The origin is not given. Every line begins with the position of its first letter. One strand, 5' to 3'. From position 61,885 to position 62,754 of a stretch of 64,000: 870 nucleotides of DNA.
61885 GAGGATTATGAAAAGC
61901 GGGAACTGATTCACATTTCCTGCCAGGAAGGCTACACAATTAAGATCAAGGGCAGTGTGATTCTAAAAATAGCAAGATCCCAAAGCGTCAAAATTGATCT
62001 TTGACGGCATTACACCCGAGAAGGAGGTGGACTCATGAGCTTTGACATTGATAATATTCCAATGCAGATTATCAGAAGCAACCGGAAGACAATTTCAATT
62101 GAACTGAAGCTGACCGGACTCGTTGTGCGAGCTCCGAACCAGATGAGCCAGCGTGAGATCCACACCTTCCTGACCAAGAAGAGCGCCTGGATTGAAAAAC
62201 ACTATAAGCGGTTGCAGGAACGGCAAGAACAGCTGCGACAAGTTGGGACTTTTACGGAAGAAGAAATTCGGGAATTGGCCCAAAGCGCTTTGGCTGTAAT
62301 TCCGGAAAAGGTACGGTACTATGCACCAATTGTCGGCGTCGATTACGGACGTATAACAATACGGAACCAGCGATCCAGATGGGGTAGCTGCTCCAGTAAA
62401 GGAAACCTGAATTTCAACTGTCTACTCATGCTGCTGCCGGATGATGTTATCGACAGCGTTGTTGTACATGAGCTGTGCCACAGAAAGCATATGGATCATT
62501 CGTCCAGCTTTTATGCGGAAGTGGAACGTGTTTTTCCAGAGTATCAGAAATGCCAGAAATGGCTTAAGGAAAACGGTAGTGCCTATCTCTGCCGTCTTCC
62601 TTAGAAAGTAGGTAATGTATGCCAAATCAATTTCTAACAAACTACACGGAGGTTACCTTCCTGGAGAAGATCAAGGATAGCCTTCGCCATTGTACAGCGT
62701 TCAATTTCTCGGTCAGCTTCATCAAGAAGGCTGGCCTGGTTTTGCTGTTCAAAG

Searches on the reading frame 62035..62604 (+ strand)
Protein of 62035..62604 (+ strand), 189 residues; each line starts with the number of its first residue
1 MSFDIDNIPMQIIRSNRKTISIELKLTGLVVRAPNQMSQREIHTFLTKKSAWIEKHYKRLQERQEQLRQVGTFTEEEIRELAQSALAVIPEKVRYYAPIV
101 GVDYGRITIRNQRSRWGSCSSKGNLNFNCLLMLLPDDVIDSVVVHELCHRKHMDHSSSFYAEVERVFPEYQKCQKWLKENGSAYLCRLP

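Call 46: search_protein_families(library=pfam, proteins=[window:62035-62604:+])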
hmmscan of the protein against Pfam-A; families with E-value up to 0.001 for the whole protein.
window:62035-62604:+ (189 aa): 2 families
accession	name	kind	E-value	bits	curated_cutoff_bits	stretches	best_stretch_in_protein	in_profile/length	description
PF01863.23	YgjP-like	-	2.3e-45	155.6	26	2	81-180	108-207/207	YgjP-like, metallopeptidase domain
PF08325.16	WLM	-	7.3e-05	23.4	26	1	137-174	81-118/190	WLM domain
